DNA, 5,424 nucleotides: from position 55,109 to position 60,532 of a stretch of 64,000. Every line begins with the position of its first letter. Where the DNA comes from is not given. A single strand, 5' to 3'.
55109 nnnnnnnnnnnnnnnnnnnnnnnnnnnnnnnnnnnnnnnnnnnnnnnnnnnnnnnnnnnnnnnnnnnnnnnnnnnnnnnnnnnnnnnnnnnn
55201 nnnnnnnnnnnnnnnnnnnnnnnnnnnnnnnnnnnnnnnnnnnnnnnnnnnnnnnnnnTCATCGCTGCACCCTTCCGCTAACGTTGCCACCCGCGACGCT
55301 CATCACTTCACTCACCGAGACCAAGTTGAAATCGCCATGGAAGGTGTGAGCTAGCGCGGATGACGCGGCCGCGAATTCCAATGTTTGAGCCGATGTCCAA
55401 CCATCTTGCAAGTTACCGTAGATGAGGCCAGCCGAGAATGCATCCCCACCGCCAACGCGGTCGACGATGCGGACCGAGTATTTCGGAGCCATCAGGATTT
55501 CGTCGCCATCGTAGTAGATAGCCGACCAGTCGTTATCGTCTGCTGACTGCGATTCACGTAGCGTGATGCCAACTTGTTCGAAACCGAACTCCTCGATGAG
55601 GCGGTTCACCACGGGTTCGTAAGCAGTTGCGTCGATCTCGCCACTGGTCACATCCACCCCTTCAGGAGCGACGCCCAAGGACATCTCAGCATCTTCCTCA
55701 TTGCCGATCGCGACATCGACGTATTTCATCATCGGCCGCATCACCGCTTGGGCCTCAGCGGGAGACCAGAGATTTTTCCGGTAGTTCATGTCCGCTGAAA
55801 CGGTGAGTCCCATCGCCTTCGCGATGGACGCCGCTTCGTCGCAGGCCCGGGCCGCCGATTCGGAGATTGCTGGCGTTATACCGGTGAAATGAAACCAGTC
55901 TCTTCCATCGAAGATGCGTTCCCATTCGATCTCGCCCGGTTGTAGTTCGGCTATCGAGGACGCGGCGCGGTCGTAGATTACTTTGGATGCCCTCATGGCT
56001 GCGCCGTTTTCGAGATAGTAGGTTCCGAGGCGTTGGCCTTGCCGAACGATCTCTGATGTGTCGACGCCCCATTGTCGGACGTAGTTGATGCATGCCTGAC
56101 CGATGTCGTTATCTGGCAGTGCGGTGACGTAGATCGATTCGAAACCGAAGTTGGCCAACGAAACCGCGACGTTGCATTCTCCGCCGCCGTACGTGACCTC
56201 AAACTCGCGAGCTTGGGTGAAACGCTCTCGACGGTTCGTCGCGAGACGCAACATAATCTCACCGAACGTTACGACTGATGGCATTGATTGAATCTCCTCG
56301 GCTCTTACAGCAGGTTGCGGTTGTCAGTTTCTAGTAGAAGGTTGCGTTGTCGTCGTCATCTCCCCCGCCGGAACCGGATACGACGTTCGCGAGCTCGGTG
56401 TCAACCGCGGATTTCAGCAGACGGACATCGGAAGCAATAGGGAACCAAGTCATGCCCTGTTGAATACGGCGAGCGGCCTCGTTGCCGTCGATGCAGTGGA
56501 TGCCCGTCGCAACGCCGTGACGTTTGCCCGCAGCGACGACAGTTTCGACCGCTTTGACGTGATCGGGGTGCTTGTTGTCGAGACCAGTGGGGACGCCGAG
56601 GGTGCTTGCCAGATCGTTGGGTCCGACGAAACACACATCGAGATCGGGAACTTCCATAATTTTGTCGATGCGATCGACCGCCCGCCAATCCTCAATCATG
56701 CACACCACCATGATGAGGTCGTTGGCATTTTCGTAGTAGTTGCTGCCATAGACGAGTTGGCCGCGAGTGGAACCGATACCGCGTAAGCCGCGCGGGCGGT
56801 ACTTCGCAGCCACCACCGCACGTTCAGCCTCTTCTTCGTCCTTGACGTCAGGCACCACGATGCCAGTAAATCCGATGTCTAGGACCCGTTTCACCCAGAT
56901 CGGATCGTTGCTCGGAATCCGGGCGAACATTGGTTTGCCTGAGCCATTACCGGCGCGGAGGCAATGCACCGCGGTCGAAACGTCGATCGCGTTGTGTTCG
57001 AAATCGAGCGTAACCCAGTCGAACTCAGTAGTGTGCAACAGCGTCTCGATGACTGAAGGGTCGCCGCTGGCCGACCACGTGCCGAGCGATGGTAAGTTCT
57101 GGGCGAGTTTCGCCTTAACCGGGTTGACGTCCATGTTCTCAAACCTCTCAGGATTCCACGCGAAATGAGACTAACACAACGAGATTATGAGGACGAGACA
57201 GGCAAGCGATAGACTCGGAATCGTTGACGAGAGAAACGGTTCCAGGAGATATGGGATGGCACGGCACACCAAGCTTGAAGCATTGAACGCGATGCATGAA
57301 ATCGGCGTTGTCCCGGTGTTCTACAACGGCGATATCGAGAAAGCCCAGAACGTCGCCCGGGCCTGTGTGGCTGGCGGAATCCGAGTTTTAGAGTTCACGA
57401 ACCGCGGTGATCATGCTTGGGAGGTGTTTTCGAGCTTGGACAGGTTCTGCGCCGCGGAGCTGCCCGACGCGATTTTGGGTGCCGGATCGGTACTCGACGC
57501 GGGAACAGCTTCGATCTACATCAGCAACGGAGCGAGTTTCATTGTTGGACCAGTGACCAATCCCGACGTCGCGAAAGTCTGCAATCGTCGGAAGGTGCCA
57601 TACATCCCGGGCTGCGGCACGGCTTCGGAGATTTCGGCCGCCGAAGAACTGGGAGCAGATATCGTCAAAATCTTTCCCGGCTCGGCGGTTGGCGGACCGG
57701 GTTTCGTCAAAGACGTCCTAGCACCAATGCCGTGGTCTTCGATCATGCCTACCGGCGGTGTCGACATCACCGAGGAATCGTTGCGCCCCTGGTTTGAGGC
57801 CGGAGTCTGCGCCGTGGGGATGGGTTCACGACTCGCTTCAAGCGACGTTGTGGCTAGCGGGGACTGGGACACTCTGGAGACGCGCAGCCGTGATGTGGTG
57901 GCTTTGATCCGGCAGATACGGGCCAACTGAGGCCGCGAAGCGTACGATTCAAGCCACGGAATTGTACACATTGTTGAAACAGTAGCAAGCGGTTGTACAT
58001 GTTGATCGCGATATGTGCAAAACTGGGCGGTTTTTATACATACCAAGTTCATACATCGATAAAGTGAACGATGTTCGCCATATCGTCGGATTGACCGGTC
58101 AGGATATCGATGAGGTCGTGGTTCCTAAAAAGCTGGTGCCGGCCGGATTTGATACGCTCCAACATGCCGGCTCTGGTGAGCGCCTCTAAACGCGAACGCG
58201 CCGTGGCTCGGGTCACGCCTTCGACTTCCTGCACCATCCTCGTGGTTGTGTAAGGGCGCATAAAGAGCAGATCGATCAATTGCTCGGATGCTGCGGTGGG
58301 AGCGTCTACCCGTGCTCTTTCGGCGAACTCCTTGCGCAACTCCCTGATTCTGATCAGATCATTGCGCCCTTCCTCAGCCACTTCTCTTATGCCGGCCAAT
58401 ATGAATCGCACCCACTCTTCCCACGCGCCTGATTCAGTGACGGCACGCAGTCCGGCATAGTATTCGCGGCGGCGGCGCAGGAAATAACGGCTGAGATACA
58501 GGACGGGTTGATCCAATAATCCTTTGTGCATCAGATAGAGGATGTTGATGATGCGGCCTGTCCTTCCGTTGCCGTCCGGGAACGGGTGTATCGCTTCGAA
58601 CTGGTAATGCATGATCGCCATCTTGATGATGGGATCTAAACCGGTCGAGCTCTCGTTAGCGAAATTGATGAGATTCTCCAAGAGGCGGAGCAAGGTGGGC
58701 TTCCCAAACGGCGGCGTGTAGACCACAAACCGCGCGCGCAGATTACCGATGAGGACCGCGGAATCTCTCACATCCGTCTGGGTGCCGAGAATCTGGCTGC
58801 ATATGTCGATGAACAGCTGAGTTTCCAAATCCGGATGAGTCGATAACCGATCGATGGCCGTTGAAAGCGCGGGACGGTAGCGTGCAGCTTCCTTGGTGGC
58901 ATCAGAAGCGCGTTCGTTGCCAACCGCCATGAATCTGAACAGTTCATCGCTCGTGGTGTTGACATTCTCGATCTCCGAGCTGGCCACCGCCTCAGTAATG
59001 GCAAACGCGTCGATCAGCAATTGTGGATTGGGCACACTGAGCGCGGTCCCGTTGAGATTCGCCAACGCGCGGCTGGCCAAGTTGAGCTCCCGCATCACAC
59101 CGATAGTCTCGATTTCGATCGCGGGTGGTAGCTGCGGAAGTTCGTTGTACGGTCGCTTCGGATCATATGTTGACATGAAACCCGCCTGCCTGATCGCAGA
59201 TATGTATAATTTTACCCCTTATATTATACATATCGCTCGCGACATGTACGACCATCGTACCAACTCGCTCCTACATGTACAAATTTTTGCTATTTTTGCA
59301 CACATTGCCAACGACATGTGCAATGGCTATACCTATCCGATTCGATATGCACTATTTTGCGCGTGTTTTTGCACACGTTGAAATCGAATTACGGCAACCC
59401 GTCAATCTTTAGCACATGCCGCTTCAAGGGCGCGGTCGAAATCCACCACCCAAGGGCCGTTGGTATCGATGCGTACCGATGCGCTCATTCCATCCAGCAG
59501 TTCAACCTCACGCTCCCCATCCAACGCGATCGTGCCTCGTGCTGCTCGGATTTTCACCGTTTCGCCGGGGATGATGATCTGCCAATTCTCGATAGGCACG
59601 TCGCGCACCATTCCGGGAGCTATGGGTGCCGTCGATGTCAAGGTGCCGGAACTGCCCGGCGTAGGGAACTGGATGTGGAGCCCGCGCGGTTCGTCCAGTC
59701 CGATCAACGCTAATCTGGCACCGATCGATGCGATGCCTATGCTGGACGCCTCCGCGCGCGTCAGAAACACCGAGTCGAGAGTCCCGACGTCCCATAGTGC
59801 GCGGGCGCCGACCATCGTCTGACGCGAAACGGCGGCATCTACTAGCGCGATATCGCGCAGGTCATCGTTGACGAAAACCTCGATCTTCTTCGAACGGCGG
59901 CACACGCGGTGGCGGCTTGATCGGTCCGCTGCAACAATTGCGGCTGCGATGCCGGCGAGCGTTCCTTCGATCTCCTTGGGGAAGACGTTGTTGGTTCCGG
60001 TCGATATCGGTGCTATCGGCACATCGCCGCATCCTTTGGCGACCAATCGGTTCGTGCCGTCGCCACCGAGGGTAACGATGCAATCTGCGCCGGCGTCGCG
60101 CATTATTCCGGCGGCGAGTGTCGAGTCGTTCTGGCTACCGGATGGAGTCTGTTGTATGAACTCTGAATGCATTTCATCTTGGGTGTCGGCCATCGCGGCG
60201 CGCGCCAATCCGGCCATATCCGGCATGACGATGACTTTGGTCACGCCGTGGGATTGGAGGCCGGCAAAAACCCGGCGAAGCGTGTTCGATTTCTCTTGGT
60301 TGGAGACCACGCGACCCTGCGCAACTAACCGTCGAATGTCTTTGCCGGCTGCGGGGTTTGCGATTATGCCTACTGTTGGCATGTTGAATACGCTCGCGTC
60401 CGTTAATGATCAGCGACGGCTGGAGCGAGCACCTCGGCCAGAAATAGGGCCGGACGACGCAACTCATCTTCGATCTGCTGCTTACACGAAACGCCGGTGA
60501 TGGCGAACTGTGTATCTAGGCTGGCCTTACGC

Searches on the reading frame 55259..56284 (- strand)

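Call 9: search_protein_families(library=pfam, proteins=[window:55259-56284:-], max_evalue=0.001)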
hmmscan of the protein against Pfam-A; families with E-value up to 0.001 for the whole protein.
window:55259-56284:- (341 aa): 1 family
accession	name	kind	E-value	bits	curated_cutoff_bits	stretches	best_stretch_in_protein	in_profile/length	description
PF00294.29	PfkB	-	1.6e-34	120.1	25.8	1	1-317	1-294/302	pfkB family carbohydrate kinase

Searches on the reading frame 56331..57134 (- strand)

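Call 9: search_protein_families(library=pfam, proteins=[window:56331-57134:-], max_evalue=0.001)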
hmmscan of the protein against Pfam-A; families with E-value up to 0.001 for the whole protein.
window:56331-57134:- (267 aa): 1 family
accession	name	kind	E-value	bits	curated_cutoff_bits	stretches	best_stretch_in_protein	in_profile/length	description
PF03328.21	HpcH_HpaI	-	3.4e-33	115.2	25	1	18-241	3-219/221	HpcH/HpaI aldolase/citrate lyase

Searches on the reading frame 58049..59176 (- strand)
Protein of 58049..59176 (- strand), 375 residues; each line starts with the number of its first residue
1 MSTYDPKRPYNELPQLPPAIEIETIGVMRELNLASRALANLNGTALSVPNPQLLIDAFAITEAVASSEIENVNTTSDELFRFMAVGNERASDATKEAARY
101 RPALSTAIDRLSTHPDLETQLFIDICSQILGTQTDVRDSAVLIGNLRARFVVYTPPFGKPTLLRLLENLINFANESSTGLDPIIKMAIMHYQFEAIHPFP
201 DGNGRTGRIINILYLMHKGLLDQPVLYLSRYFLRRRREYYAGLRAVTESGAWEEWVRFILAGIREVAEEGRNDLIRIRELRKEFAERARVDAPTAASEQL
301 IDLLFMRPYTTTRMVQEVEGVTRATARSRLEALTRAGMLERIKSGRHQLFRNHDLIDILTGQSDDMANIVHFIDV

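Call 61: search_protein_families(library=pfam, proteins=[window:58049-59176:-], max_evalue=0.00001)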
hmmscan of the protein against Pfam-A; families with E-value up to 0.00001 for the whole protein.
window:58049-59176:- (375 aa): 3 families
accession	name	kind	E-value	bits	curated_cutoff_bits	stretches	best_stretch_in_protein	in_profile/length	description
PF13784.11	Fic_N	-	6.7e-22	77.8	26.7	1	29-108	2-81/82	Fic/DOC family N-terminal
PF02661.23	Fic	-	1.9e-14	54.7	24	1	125-215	10-93/93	Fic/DOC family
PF21248.3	SoFic-like_C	-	3.3e-13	50.1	27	1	281-355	2-76/76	Protein adenylyltransferase SoFic-like, C-terminal domain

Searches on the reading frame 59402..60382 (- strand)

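Call 61: search_protein_families(library=pfam, proteins=[window:59402-60382:-], max_evalue=0.00001)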
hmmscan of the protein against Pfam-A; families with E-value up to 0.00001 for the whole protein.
window:59402-60382:- (326 aa): 2 families
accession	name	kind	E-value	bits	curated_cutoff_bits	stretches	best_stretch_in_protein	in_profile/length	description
PF01513.26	NAD_kinase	-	1.5e-13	51.6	25.5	1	4-133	1-109/130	ATP-NAD kinase N-terminal domain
PF00781.29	DAGK_cat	-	3.2e-07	30.4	23.6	1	71-148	26-109/125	Diacylglycerol kinase catalytic domain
